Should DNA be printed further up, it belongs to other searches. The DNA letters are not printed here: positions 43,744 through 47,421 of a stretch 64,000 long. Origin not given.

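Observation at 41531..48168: Four-gene operon around a giant lipid-anchored, Cys-rich VirB6/TrbL-like protein with its own beta-barrel partner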

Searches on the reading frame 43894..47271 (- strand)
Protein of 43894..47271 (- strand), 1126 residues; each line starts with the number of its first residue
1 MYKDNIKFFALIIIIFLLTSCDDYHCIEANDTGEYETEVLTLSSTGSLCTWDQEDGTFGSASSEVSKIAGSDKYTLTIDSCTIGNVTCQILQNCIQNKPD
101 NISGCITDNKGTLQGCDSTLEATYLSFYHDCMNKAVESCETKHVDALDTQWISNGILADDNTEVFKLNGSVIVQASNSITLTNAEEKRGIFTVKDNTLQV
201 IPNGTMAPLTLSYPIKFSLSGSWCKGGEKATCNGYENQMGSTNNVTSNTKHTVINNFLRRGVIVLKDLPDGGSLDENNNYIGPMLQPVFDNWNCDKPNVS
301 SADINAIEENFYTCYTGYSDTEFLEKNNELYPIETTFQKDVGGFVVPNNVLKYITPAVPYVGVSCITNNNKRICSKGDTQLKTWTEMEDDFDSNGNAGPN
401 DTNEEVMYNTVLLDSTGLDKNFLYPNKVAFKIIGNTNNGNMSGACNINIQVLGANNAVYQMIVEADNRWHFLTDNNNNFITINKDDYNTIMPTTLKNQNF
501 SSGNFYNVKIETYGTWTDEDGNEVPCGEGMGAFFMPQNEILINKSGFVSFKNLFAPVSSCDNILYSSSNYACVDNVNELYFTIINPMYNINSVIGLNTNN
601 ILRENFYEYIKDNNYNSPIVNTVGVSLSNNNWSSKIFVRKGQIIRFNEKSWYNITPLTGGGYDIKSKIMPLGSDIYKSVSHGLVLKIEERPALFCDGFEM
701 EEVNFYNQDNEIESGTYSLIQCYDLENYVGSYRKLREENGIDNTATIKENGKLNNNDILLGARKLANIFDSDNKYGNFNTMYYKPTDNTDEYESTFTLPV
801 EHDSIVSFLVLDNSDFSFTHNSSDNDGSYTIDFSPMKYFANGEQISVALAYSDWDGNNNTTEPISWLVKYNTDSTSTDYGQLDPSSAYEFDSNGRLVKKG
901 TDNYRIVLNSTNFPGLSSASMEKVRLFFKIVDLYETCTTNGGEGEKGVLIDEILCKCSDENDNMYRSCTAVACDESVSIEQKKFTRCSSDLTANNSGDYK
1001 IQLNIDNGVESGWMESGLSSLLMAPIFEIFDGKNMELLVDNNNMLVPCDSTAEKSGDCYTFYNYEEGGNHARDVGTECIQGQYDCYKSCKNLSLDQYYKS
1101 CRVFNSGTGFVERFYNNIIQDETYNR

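Call 49: search_protein_representatives(alignment_id=A4)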
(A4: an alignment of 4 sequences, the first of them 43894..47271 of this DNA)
Query: 4 sequences, 1128 profile positions. Proteins with E-value up to 0.001 (for the whole library): 93; up to 1e-10: 72; up to 1e-30: 22. The best 93 are listed.
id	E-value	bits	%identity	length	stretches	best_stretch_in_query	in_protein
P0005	0.0e+00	2026.7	-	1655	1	1-1128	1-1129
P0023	0.0e+00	1080.5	-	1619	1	1-1128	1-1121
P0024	2.0e-207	707.9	-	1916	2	15-726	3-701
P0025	7.8e-203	692.7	-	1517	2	164-1127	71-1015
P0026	5.6e-200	683.2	-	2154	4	11-713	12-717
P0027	1.6e-191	655.3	-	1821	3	1-716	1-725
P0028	1.1e-138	480.3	-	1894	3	718-1127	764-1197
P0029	1.1e-104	367.7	-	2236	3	525-726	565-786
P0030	1.0e-101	357.8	-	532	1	220-708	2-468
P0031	1.2e-99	351.0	-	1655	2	4-711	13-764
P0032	3.7e-98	346.0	-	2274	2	1-711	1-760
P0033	1.9e-93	330.4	-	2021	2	5-733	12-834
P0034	1.2e-86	307.9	-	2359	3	7-709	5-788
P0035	2.3e-80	287.1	-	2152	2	3-709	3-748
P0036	2.1e-73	264.0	-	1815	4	7-713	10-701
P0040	1.8e-57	211.3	-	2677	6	715-941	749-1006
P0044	2.0e-30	121.7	-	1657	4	9-267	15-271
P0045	3.1e-30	121.1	-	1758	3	713-1044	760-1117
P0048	1.2e-27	112.6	-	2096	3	524-707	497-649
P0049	2.4e-27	111.6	-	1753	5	533-730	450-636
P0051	9.8e-27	109.5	-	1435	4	527-707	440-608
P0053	4.1e-23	97.5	-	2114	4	14-335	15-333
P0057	1.7e-20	88.9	-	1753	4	993-1126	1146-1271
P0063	8.2e-19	83.3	-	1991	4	994-1126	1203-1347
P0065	2.5e-18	81.7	-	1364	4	992-1126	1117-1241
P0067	5.6e-18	80.5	-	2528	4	475-718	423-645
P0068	8.2e-18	80.0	-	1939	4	721-1126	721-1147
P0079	5.5e-15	70.6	-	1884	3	995-1126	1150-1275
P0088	1.1e-12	63.0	-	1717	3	994-1126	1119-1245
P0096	2.5e-10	55.2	-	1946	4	992-1126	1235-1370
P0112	7.5e-04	33.7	-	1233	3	994-1126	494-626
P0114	9.5e-04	33.4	-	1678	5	9-98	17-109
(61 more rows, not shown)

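Call 51: list_cluster_members(proteins=[P0045, P0048, P0053, P0067, P0057, P0063, P0040, P0034, P0024, P0031])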
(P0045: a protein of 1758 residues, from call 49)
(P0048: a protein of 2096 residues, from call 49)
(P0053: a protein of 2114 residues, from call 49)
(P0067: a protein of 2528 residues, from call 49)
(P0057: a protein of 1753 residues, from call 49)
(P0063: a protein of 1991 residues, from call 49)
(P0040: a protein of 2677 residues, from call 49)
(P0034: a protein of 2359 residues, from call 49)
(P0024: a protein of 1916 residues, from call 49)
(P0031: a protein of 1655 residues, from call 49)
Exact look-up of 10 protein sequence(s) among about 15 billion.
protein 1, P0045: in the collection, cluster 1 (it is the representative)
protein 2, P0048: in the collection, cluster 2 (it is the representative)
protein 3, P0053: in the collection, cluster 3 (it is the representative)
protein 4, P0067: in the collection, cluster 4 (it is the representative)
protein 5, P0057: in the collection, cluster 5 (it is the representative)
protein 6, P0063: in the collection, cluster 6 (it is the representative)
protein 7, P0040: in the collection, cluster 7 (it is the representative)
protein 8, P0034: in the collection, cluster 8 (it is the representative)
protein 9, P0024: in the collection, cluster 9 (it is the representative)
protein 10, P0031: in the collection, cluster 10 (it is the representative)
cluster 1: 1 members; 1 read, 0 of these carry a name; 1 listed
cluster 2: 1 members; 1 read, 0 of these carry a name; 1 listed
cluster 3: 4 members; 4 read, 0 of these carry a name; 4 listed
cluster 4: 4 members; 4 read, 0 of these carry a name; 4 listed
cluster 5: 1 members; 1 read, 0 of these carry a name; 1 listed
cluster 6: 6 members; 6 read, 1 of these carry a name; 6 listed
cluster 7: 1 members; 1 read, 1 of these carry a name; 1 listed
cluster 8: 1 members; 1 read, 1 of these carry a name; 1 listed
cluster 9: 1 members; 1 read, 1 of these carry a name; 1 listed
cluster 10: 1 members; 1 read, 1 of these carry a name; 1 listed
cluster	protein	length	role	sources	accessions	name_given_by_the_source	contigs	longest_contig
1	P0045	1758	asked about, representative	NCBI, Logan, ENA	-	-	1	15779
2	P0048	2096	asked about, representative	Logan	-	-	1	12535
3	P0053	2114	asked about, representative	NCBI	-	-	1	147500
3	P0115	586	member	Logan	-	-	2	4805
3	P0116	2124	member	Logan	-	-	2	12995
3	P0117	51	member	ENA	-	-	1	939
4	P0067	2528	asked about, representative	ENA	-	-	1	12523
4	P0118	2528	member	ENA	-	-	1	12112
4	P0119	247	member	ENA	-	-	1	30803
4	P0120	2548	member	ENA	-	-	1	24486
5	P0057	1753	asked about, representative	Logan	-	-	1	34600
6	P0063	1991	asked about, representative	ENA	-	-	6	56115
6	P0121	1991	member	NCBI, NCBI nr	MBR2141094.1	MAG: type IV secretion system protein [Rickettsiales bacterium] | type IV secretion system protein [Rickettsiales bacterium]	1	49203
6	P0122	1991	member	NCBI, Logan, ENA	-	-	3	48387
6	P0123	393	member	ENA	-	-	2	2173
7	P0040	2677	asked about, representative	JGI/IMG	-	type IV secretory pathway VirB6-like protein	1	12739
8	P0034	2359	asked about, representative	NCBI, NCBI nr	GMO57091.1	MAG: hypothetical protein Ta2D_02730 [Rickettsiales bacterium]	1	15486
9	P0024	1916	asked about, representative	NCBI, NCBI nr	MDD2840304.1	MAG: type IV secretion system protein [Rickettsiales bacterium] | type IV secretion system protein [Rickettsiales bacterium]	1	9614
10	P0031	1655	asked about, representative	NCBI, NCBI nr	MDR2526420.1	MAG: type IV secretion system protein, partial [Rickettsiales bacterium] | type IV secretion system protein [Rickettsiales bacterium]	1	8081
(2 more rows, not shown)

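Call 53: find_encoding_contigs(protein=P0053, flank=10000, max_places=1)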
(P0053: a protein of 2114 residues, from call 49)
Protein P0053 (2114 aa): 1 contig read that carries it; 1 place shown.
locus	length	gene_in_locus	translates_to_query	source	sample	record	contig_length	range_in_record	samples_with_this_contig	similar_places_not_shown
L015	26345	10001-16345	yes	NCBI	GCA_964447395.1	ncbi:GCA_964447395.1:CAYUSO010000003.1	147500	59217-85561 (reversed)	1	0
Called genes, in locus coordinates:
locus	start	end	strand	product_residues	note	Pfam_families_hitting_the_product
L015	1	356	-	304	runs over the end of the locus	PF08545:ACP_syn_III, PF08541:ACP_syn_III_C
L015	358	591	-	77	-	-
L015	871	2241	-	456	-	-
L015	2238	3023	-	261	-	PF00535:Glycos_transf_2, PF10111:Glyco_tranf_2_2 (weak), PF13641:Glyco_tranf_2_3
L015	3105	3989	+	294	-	PF01063:Aminotran_4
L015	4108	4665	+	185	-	PF00565:SNase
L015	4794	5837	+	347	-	PF01118:Semialdhyde_dh, PF22698:Semialdhyde_dhC_1, PF02774:Semialdhyde_dhC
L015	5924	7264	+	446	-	PF10396:TrmE_N, PF12631:MnmE_helical, PF01926:MMR_HSR1, PF02421:FeoB_N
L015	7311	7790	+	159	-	-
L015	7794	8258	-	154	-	PF02590:SPOUT_MTase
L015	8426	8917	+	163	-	PF01467:CTP_transf_like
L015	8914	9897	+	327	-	PF06258:Mito_fiss_Elm1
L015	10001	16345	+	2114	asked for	PF04610:TrbL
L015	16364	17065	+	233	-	-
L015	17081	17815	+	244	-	PF00902:TatC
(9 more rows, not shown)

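Call 54: find_encoding_contigs(protein=P0063, flank=10000, max_places=1)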
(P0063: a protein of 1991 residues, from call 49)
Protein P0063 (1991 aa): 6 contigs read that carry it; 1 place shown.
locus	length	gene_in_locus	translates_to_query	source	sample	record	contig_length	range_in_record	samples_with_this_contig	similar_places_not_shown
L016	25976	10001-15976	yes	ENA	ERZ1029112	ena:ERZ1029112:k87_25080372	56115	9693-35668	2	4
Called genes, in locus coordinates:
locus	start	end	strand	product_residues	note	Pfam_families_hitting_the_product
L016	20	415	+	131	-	PF13279:4HBT_2, PF03061:4HBT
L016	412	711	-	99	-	-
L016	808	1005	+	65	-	-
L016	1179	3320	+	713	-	PF13597:NRDD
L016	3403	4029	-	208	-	PF03193:RsgA_GTPase (faint), PF02421:FeoB_N, PF00350:Dynamin_N (faint), PF01926:MMR_HSR1, PF00009:GTP_EFTU (weak)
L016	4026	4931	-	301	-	PF03334:PhaG_MnhG_YufB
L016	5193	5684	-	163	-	-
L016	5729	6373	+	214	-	PF01029:NusB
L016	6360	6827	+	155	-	PF01668:SmpB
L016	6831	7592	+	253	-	-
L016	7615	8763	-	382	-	PF04860:Phage_portal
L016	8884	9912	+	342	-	-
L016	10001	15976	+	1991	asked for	PF04610:TrbL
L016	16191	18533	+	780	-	PF04956:TrbC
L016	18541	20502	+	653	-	PF08439:Peptidase_M3_N, PF01432:Peptidase_M3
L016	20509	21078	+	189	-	PF01300:Sua5_yciO_yrdC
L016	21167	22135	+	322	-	PF07963:N_methyl (weak)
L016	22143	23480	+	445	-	PF22674:C2185-like_N, PF08245:Mur_ligase_M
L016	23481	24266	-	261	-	PF18912:DZR_2, PF00156:Pribosyltran (weak)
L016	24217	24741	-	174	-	PF02559:CarD_TRCF_RID, PF21095:CarD_C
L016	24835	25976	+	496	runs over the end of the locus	PF01551:Peptidase_M23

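Call 59: search_protein_families(library=pfam, proteins=[P0040, P0034, P0053, P0063], max_evalue=0.05)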
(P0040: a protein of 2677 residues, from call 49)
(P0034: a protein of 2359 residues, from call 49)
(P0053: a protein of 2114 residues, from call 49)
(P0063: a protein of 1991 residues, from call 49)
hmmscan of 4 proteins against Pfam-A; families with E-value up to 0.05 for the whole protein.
P0040 (2677 aa): 1 family
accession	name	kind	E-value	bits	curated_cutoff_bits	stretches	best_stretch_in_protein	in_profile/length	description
PF04610.19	TrbL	-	4.1e-14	53.3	25.9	1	1728-1932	2-183/215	TrbL/VirB6 plasmid conjugal transfer protein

P0034 (2359 aa): 1 family
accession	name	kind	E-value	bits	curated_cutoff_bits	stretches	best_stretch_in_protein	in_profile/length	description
PF04610.19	TrbL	-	2.6e-11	44.1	25.9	1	1831-2037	1-184/215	TrbL/VirB6 plasmid conjugal transfer protein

P0053 (2114 aa): 1 family
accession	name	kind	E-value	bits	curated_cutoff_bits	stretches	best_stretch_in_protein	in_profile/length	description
PF04610.19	TrbL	-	2.5e-17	63.8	25.9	1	1249-1455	2-185/215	TrbL/VirB6 plasmid conjugal transfer protein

P0063 (1991 aa): 1 family
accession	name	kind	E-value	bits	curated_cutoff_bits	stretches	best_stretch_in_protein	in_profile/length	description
PF04610.19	TrbL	-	3.6e-10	40.4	25.9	1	1356-1558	2-179/215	TrbL/VirB6 plasmid conjugal transfer protein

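Call 82: find_encoding_contigs(protein=P0057, flank=10000, max_places=1)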
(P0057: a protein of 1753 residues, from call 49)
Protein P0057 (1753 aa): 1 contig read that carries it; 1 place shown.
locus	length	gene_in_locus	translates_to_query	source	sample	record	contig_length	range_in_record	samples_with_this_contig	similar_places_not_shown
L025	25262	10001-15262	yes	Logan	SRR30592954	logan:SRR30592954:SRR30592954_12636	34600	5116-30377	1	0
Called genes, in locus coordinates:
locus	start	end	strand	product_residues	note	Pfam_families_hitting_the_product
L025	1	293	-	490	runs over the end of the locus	PF02934:GatB_N, PF02637:GatB_Yqey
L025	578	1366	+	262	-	PF00753:Lactamase_B, PF23023:Anti-Pycsar_Apyc1 (weak), PF12706:Lactamase_B_2 (weak)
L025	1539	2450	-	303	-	PF03279:Lip_A_acyltrans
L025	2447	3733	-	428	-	PF02606:LpxK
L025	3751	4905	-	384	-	PF00768:Peptidase_S11, PF13354:Beta-lactamase2 (weak), PF07943:PBP5_C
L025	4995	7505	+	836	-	PF14849:YidC_periplas, PF02096:60KD_IMP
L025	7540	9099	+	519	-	-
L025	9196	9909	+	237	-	PF09411:PagL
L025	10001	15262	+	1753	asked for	PF04610:TrbL (weak)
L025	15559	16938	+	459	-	PF02878:PGM_PMM_I, PF02879:PGM_PMM_II, PF02880:PGM_PMM_III, PF00408:PGM_PMM_IV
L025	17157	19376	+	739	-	PF22745:Nlig-Ia, PF01653:DNA_ligase_aden, PF03120:OB_DNA_ligase, PF03119:DNA_ligase_ZBD (weak), PF12826:HHH_2, PF00533:BRCT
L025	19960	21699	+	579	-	PF00595:PDZ, PF13180:PDZ_2, PF17820:PDZ_6, PF03572:Peptidase_S41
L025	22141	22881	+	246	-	-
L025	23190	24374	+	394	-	PF12704:MacB_PCD, PF02687:FtsX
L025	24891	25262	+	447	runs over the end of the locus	-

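Call 83: find_encoding_contigs(protein=P0034, flank=10000, max_places=1)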
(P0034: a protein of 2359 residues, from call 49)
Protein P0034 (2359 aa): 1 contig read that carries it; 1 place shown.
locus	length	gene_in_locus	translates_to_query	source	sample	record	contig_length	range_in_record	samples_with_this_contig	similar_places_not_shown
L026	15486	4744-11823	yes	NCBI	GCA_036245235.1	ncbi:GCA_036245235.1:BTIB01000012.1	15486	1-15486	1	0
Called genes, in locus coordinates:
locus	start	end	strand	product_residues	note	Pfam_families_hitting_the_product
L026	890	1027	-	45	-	-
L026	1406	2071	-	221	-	PF01746:tRNA_m1G_MT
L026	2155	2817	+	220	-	PF00005:ABC_tran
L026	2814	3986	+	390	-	PF12704:MacB_PCD, PF02687:FtsX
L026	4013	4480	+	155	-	PF11736:DUF3299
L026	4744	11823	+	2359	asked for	PF04610:TrbL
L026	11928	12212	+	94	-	-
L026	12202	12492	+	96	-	-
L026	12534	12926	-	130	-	PF15919:HicB_lk_antitox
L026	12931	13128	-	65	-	PF07927:HicA_toxin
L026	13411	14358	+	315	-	-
